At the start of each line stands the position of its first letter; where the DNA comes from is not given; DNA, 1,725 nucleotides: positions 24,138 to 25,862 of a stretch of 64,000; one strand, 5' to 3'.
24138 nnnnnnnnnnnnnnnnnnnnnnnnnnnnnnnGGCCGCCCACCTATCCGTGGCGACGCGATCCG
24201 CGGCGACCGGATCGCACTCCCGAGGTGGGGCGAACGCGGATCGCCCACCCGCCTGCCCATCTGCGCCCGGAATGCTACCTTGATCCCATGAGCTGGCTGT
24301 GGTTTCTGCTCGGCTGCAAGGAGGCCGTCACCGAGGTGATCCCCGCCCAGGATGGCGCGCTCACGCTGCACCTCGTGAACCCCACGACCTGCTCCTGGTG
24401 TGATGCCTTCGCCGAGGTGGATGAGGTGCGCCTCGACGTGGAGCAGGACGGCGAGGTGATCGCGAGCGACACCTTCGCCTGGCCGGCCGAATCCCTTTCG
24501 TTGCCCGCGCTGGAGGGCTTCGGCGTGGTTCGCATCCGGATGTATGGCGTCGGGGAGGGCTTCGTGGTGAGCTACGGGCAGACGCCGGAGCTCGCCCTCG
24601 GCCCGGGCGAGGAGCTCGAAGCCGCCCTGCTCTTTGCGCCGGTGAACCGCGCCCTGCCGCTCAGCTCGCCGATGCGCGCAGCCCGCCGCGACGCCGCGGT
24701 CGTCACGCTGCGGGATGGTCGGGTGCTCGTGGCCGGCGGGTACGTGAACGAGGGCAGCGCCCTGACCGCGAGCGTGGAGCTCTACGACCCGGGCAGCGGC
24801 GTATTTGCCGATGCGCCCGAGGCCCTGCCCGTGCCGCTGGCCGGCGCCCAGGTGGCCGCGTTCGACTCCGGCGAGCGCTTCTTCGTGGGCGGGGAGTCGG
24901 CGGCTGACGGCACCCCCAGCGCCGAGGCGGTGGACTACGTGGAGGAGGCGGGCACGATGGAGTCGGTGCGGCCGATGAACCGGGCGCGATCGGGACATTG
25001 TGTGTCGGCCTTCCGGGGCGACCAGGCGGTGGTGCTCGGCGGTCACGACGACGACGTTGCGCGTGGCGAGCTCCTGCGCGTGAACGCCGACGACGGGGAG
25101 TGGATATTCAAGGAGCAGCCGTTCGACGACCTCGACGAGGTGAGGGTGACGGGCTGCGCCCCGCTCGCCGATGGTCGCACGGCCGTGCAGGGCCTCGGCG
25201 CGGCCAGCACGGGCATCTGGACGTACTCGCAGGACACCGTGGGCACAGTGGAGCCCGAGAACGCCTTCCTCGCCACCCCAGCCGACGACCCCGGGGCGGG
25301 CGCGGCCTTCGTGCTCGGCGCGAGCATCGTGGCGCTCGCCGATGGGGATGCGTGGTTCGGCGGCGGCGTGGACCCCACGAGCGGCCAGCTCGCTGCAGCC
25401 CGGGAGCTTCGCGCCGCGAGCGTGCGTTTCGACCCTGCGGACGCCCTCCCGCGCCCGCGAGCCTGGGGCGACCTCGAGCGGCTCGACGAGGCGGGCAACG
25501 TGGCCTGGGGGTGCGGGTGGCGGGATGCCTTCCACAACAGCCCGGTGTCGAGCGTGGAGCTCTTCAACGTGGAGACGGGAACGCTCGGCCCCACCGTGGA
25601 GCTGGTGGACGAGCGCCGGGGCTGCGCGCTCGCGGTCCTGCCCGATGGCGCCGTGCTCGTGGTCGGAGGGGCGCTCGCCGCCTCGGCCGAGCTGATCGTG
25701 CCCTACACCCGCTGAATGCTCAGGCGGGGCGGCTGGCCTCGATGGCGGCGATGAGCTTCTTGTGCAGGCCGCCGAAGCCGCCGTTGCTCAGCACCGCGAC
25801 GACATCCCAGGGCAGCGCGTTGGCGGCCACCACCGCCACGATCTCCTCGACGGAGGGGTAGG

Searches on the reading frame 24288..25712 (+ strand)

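Call 62: search_protein_families(library=pfam, proteins=[window:24288-25712:+], max_evalue=0.001)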
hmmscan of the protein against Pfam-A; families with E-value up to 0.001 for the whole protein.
window:24288-25712:+ (475 aa): 5 families
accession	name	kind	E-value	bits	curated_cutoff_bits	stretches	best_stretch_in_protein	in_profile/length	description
PF13964.12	Kelch_6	-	1.1e-07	32.1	25.3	0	135-182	4-48/50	Kelch motif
PF01344.31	Kelch_1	-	1.8e-07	31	20.1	0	136-175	4-41/46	Kelch motif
PF13418.12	Kelch_4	-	1.2e-05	25.5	21.6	0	132-160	1-28/49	Galactose oxidase, central domain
PF07646.21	Kelch_2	-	0.00016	21.9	21.3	0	137-176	5-44/48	Kelch motif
PF13415.12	Kelch_3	-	0.00029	21.4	22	0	198-242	5-48/48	Galactose oxidase, central domain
